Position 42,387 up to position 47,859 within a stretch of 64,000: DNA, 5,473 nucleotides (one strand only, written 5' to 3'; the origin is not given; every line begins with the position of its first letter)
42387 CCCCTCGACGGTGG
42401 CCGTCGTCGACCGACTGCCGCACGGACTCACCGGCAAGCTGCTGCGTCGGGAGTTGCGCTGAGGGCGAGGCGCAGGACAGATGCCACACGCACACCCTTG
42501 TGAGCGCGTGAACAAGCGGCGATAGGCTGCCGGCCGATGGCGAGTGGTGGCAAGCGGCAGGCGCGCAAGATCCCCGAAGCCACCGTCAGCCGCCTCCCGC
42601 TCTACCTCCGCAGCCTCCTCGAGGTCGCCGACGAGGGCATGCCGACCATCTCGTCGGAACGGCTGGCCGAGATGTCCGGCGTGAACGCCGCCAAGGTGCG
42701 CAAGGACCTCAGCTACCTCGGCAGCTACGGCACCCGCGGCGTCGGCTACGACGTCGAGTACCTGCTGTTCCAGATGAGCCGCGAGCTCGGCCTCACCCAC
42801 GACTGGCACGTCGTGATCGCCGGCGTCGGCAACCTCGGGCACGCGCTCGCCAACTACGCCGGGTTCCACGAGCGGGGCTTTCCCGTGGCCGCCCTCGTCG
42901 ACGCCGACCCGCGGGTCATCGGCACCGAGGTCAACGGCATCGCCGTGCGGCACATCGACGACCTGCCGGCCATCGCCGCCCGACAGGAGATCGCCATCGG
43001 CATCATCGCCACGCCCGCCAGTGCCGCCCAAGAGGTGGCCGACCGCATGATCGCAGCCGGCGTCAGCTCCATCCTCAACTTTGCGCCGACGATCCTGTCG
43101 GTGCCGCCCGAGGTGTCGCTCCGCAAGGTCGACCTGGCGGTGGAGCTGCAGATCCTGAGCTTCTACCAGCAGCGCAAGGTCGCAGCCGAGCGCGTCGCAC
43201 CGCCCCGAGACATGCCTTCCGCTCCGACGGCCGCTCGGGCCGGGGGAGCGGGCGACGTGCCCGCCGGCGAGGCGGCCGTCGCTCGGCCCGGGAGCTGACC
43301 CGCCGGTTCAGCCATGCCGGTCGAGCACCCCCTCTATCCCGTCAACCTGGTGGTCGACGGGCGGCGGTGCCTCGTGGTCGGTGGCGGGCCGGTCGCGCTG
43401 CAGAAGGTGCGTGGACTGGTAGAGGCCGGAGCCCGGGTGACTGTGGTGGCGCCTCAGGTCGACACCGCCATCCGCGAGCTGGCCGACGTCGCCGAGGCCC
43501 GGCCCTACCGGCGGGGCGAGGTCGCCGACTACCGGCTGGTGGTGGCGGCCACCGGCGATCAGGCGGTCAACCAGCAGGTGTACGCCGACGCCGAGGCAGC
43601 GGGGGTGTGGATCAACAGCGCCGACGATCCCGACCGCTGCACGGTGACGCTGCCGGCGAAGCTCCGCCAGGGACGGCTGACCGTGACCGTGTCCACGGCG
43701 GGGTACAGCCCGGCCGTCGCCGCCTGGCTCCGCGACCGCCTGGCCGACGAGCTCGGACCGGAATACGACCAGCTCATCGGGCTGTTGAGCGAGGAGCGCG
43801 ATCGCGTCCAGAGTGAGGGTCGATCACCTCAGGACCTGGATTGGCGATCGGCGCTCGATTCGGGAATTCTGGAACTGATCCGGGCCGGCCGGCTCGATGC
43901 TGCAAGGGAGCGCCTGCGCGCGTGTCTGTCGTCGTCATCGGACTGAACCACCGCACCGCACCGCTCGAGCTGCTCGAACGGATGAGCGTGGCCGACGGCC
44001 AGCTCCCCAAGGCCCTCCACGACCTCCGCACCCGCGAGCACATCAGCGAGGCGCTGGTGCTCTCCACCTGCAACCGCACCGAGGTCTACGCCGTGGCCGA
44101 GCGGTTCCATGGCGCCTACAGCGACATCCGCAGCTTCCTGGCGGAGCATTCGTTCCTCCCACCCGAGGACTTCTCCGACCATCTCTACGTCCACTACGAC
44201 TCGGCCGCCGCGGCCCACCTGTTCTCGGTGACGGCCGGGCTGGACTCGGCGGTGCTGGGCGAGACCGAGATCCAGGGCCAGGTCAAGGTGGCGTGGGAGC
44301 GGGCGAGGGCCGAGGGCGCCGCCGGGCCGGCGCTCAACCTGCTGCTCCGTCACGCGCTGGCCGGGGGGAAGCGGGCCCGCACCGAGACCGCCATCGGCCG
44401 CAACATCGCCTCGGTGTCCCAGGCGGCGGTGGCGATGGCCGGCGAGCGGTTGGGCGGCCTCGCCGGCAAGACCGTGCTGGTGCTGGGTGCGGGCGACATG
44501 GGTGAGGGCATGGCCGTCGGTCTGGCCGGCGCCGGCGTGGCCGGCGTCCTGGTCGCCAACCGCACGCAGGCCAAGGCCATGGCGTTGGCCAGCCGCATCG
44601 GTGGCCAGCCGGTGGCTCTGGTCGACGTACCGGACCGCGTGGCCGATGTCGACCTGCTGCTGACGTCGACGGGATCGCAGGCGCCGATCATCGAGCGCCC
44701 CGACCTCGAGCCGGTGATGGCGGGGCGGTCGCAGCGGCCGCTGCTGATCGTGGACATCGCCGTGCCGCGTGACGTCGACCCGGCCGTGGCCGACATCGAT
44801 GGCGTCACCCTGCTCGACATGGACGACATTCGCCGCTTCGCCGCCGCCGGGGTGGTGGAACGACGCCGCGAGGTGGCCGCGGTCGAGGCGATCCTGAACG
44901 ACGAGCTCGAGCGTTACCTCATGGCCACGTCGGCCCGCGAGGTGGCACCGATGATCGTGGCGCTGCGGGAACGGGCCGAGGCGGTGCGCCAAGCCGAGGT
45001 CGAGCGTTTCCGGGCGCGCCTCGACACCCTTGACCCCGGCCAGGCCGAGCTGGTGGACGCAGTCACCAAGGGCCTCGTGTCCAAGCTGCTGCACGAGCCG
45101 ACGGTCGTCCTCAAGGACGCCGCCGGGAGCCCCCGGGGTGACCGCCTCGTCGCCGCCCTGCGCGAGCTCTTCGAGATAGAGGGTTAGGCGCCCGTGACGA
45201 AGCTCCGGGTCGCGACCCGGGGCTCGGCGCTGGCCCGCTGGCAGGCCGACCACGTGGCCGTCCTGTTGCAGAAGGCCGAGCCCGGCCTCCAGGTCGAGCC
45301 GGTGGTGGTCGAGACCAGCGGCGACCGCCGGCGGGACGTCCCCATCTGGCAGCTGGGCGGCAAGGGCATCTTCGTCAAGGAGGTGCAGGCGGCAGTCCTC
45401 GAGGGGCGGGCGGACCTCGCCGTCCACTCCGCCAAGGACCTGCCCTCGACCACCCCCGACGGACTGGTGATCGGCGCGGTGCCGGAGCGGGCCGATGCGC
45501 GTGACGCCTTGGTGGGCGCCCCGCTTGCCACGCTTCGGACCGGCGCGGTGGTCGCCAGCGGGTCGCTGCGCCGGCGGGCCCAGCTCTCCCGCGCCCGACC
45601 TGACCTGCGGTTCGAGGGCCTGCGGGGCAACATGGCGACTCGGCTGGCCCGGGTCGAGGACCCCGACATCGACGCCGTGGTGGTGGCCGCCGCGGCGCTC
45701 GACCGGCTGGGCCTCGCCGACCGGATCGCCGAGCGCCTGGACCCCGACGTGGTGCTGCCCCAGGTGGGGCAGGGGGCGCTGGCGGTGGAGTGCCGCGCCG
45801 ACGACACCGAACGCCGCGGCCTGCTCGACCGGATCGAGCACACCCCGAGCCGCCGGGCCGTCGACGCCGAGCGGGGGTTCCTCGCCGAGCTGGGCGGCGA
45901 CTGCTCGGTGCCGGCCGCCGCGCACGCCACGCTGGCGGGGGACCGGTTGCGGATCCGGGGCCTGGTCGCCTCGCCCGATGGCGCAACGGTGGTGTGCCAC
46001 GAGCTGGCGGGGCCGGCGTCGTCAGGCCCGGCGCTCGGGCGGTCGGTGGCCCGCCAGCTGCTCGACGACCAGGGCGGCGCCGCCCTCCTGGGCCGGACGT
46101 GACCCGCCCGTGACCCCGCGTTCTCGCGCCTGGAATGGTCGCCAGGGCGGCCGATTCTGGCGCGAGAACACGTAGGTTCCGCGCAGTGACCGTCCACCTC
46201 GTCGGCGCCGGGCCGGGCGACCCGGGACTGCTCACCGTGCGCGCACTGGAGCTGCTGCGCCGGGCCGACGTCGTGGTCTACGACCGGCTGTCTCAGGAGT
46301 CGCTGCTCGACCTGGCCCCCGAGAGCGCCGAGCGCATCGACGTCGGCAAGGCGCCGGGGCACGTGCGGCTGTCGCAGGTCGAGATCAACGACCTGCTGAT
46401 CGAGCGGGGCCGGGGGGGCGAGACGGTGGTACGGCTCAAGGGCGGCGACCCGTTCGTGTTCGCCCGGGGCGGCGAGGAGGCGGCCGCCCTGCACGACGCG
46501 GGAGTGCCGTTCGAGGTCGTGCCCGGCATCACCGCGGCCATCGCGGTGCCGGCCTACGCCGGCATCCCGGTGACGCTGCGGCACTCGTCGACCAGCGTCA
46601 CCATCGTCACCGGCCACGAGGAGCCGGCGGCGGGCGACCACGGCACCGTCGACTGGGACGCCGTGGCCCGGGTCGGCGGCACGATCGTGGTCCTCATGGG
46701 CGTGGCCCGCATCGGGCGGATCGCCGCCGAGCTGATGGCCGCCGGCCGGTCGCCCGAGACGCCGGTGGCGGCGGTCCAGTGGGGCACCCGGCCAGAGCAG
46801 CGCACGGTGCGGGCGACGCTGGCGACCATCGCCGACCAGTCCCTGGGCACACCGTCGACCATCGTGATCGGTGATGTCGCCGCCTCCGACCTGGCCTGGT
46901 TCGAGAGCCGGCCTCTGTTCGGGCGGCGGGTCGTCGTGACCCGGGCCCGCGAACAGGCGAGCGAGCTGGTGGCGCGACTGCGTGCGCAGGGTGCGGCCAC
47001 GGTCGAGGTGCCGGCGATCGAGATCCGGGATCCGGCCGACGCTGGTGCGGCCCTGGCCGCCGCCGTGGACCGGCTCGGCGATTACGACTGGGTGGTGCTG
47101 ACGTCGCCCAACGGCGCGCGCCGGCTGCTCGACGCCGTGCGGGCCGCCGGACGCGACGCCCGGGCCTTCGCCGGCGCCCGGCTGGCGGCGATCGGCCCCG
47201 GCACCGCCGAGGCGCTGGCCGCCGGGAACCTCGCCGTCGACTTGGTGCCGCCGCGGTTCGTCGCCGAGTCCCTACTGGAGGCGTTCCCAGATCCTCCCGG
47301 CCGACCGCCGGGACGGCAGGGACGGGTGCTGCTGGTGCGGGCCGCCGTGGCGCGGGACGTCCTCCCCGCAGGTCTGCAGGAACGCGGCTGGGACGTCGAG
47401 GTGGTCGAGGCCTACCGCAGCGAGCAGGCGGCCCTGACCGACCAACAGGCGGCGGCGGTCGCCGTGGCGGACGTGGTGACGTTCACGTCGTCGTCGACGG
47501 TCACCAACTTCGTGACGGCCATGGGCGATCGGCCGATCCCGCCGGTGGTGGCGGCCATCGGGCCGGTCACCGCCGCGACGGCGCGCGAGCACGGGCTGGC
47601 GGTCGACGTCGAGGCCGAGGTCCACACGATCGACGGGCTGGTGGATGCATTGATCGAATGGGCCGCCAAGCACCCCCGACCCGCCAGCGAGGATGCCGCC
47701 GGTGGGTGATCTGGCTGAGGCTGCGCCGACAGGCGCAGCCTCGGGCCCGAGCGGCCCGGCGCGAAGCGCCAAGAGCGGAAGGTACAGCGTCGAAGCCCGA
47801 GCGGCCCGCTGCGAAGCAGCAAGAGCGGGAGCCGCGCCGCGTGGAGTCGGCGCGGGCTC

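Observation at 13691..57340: Dispersed GC-rich REP-like repeat family with compensatory changes in a small hairpin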

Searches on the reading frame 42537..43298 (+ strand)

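Call 36: search_protein_families(library=pfam, proteins=[window:42537-43298:+], max_evalue=0.01)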
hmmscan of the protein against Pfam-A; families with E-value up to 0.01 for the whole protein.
window:42537-43298:+ (253 aa): 3 families
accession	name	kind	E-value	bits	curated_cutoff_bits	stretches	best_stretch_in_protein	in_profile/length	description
PF02629.25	CoA_binding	-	1.2e-21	77.7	22.3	1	88-184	2-96/97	CoA binding domain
PF06971.19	Put_DNA-bind_N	-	4.2e-19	68.8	27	1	11-59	1-49/49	Putative DNA-binding protein N-terminus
PF01408.29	GFO_IDH_MocA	-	8.8e-05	23.6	24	1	91-177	2-88/120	Oxidoreductase family, NAD-binding Rossmann fold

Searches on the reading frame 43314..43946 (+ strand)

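Call 36: search_protein_families(library=pfam, proteins=[window:43314-43946:+], max_evalue=0.01)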
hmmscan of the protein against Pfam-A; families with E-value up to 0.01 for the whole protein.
window:43314-43946:+ (210 aa): 3 families
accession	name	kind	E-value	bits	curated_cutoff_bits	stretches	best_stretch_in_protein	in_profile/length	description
PF13241.12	NAD_binding_7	-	3.7e-31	108.2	22.1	1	12-115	3-104/104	Putative NAD(P)-binding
PF14824.11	Sirohm_synth_M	-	4.2e-06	26.6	25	1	119-145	1-27/28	Sirohaem biosynthesis protein central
PF10414.14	CysG_dimeriser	-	0.00041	20.5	23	1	151-203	2-56/58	Sirohaem synthase dimerisation region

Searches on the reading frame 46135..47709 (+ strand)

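Call 28: search_protein_families(library=pfam, proteins=[window:46135-47709:+])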
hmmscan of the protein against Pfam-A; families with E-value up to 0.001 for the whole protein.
window:46135-47709:+ (524 aa): 2 families
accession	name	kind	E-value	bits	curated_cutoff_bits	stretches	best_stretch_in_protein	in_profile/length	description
PF02602.20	HEM4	-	8e-58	195.7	27.5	1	276-503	1-230/231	Uroporphyrinogen-III synthase HemD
PF00590.25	TP_methylase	-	8e-54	183.2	27.8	1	19-232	1-211/212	Tetrapyrrole (Corrin/Porphyrin) Methylases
